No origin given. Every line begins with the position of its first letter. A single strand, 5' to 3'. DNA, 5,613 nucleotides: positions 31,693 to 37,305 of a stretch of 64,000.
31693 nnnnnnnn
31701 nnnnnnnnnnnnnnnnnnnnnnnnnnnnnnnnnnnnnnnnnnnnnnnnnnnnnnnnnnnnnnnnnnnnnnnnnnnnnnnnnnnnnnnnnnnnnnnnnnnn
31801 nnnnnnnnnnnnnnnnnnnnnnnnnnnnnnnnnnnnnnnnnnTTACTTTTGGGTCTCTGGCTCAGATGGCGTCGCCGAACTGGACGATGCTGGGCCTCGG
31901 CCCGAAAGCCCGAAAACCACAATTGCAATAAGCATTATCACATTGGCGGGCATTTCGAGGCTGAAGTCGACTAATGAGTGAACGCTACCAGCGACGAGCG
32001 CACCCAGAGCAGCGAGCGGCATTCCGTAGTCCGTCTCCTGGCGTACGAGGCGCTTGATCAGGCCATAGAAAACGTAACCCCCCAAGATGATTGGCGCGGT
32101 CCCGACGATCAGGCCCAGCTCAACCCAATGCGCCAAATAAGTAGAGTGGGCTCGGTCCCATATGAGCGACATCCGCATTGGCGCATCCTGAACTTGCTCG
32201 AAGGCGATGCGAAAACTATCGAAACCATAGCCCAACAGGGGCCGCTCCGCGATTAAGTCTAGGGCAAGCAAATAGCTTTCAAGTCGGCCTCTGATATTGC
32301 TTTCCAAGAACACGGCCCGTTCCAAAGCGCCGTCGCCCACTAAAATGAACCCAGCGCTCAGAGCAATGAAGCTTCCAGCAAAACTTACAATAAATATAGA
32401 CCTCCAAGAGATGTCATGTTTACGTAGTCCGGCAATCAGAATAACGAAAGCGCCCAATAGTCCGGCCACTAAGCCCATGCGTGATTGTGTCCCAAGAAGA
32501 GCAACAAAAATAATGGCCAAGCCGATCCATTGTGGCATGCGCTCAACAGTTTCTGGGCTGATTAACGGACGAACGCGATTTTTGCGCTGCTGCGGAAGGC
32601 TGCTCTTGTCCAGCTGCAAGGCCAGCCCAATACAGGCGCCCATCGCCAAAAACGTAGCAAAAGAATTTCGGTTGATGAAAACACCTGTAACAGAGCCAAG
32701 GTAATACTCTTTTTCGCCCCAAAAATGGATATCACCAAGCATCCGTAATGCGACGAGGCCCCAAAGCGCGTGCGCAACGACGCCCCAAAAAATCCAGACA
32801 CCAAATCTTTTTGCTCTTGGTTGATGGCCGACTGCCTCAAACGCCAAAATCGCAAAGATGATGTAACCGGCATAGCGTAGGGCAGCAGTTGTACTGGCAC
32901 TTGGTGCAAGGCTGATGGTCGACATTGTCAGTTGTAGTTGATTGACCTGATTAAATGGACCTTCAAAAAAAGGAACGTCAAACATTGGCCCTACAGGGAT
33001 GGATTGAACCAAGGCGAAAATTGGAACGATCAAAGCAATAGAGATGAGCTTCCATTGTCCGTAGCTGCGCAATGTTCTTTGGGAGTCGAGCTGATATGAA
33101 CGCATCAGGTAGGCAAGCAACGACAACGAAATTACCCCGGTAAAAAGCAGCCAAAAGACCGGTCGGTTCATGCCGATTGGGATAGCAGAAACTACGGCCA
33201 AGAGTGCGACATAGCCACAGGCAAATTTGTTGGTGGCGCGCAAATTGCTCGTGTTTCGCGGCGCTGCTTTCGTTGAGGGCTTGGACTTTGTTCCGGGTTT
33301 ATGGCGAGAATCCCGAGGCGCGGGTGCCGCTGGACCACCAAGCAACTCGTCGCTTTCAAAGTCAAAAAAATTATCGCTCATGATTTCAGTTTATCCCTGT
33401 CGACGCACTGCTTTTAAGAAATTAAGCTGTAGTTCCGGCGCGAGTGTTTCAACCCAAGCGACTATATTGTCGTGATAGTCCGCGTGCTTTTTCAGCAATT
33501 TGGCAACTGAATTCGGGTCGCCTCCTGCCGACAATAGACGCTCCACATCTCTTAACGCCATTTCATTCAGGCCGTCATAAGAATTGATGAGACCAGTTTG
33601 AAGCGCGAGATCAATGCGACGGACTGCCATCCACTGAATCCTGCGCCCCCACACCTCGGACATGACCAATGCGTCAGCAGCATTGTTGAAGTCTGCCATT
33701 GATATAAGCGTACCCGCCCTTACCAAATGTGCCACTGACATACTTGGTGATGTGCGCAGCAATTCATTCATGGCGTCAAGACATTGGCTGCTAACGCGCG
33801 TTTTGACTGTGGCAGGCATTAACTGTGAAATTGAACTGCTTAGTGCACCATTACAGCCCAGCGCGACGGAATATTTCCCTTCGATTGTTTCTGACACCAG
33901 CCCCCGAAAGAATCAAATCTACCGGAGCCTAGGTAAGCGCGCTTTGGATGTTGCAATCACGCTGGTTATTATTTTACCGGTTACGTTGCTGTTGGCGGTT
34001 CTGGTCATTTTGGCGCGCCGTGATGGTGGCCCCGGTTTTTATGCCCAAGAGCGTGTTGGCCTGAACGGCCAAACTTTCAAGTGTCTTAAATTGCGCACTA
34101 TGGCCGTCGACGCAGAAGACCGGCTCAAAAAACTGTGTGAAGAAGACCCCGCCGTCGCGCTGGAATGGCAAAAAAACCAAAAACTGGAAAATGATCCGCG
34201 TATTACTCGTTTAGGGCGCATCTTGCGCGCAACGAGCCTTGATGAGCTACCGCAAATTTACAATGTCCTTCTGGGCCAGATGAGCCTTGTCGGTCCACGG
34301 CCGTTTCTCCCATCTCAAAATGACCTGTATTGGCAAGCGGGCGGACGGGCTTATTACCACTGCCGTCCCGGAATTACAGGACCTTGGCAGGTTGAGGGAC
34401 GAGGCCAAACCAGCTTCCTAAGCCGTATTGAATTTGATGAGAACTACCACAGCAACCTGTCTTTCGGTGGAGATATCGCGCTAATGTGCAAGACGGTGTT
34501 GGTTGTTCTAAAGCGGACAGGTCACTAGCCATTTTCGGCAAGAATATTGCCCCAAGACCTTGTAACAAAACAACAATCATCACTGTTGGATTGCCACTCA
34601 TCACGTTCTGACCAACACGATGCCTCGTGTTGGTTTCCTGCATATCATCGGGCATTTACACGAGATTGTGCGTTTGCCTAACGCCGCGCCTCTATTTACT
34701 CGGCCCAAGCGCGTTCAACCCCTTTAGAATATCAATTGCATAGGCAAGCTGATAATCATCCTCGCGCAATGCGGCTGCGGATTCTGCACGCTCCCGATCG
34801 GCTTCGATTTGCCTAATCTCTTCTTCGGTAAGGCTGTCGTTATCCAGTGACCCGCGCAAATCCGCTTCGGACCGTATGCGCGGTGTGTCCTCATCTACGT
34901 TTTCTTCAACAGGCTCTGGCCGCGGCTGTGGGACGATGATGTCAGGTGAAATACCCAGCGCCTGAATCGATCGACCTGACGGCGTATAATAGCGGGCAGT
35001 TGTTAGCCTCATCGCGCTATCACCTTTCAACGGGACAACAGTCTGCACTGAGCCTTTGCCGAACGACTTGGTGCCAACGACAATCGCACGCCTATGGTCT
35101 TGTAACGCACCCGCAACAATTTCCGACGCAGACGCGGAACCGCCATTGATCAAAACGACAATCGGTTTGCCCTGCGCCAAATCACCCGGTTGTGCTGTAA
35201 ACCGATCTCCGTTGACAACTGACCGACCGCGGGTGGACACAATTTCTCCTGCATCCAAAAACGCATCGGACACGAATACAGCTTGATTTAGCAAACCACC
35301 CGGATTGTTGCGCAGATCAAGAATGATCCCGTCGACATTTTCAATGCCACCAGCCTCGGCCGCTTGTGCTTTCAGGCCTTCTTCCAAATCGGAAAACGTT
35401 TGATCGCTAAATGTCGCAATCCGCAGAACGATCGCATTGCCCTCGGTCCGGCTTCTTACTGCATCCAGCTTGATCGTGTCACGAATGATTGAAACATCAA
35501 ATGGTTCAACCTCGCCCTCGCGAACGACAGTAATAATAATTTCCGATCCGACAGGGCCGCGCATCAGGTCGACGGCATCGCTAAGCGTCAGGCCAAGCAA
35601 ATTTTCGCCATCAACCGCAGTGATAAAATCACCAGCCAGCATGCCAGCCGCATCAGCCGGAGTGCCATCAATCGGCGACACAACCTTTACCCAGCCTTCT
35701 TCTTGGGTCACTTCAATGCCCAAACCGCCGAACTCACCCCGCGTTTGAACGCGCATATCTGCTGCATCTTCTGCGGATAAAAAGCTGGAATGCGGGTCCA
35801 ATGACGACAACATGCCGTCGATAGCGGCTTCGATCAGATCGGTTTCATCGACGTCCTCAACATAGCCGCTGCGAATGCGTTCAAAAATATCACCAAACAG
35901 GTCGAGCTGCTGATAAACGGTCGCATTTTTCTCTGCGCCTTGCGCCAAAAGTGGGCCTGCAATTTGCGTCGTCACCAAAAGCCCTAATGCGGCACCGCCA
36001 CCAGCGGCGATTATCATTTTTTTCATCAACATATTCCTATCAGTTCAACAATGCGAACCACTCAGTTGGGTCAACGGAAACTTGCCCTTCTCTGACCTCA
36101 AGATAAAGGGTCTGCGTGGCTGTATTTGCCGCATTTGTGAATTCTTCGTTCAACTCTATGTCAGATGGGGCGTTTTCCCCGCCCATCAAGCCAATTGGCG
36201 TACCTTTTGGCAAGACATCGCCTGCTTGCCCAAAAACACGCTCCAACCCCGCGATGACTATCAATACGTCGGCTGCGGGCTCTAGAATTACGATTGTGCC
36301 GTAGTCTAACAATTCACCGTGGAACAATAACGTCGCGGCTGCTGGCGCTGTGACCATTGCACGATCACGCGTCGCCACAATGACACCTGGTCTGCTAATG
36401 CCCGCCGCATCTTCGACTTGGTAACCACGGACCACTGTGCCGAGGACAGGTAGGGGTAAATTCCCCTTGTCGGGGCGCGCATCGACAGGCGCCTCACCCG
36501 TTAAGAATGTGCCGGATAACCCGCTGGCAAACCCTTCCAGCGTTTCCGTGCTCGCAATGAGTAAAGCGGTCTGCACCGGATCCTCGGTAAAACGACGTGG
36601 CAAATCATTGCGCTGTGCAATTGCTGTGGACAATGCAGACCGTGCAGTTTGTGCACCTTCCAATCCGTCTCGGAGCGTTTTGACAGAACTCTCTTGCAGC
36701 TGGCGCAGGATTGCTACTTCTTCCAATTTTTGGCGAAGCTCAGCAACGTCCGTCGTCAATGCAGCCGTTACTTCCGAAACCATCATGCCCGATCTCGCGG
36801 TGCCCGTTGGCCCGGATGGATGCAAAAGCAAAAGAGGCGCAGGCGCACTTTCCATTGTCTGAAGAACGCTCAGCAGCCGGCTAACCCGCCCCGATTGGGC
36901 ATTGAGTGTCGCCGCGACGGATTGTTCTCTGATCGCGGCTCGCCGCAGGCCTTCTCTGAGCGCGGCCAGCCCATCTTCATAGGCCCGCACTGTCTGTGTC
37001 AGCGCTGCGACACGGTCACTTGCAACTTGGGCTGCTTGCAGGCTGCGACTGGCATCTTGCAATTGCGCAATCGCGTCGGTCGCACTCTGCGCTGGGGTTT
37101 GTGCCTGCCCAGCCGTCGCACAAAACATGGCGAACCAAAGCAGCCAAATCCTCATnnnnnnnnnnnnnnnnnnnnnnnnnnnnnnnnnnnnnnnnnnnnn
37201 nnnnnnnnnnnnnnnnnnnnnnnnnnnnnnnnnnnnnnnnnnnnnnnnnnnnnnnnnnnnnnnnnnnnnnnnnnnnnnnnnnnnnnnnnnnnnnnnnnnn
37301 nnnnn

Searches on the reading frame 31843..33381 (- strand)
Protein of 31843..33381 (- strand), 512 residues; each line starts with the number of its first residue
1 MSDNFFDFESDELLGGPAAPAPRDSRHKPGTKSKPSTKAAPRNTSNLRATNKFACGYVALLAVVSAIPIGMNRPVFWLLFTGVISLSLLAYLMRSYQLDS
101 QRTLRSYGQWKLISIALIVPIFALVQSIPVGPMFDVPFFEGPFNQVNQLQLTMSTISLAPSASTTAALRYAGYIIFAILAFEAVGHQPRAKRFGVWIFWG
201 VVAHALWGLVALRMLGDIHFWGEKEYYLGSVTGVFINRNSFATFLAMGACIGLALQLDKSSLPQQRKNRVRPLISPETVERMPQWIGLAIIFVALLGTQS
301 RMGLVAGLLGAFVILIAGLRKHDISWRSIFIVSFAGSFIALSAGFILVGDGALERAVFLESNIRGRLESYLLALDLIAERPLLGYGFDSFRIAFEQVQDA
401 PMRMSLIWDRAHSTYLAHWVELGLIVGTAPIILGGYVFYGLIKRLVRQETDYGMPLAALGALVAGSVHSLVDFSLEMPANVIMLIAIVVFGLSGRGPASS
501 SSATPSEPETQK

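Call 56: search_protein_families(library=pfam, proteins=[window:31843-33381:-], max_evalue=0.00001)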
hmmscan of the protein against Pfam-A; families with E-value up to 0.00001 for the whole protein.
window:31843-33381:- (512 aa): 1 family
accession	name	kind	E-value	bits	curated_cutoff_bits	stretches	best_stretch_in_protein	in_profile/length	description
PF04932.20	Wzy_C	-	3.5e-16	59.8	31.7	1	287-426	2-144/149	O-Antigen ligase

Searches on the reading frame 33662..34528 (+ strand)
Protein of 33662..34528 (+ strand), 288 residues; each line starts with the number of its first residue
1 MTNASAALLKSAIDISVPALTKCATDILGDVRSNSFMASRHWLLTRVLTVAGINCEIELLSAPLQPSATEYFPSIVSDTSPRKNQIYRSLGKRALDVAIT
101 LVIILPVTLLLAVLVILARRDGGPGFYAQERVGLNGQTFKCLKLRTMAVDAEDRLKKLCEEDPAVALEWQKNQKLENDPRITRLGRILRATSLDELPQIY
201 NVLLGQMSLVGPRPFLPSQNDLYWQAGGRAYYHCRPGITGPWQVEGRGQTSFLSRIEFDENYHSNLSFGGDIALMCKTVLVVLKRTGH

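Call 56: search_protein_families(library=pfam, proteins=[window:33662-34528:+], max_evalue=0.00001)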
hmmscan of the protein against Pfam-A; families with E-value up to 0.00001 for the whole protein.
window:33662-34528:+ (288 aa): 1 family
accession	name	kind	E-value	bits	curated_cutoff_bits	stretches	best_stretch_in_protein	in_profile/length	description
PF02397.22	Bac_transf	-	9.3e-57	191.9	27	1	92-284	1-179/179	Bacterial sugar transferase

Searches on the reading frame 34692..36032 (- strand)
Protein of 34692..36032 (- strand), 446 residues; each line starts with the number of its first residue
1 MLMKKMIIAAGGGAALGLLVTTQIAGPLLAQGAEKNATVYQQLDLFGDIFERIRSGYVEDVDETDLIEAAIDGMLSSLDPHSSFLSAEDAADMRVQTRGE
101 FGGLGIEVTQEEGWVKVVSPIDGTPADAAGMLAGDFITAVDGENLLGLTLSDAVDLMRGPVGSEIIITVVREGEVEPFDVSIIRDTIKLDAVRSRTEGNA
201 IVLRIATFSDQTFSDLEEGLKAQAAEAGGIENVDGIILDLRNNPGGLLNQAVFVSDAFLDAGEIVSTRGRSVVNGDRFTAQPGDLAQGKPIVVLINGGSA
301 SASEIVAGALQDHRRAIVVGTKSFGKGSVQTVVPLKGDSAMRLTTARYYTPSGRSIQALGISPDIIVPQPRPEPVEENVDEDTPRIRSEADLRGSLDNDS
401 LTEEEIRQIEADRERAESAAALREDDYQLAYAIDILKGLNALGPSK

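Call 56: search_protein_families(library=pfam, proteins=[window:34692-36032:-], max_evalue=0.00001)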
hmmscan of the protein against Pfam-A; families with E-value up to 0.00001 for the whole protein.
window:34692-36032:- (446 aa): 5 families
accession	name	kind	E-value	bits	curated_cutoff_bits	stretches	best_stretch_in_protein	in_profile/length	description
PF03572.23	Peptidase_S41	-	6.1e-52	176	24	1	202-367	4-165/165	Peptidase family S41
PF17820.7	PDZ_6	-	1.6e-13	50.6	27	1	117-171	2-54/54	PDZ domain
PF13180.12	PDZ_2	-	3.6e-11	43.6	27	1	102-181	1-79/80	PDZ domain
PF22694.1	CtpB_N-like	-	2.6e-10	41.1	27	1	30-88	25-84/85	Activating protease CtpB N-terminal domain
PF00595.29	PDZ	-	3.4e-06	27.8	23.2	1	100-168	8-79/81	PDZ domain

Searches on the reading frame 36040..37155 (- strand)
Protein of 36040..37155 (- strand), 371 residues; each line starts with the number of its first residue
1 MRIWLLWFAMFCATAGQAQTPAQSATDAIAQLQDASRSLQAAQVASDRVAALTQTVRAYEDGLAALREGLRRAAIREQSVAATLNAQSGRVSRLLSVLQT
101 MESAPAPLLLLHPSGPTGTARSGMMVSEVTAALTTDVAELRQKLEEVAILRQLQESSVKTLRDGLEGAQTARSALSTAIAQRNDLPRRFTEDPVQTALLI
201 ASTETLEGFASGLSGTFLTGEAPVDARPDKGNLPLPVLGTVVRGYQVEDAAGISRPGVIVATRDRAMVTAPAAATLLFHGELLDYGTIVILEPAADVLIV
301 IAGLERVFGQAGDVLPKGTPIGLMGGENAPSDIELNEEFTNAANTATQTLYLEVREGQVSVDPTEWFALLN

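Call 56: search_protein_families(library=pfam, proteins=[window:36040-37155:-], max_evalue=0.00001)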
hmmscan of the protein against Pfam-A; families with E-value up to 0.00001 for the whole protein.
window:36040-37155:- (371 aa): 1 family
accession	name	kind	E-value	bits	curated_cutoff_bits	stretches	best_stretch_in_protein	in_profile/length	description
PF01551.29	Peptidase_M23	-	3e-07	31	28.7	1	257-363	5-96/96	Peptidase family M23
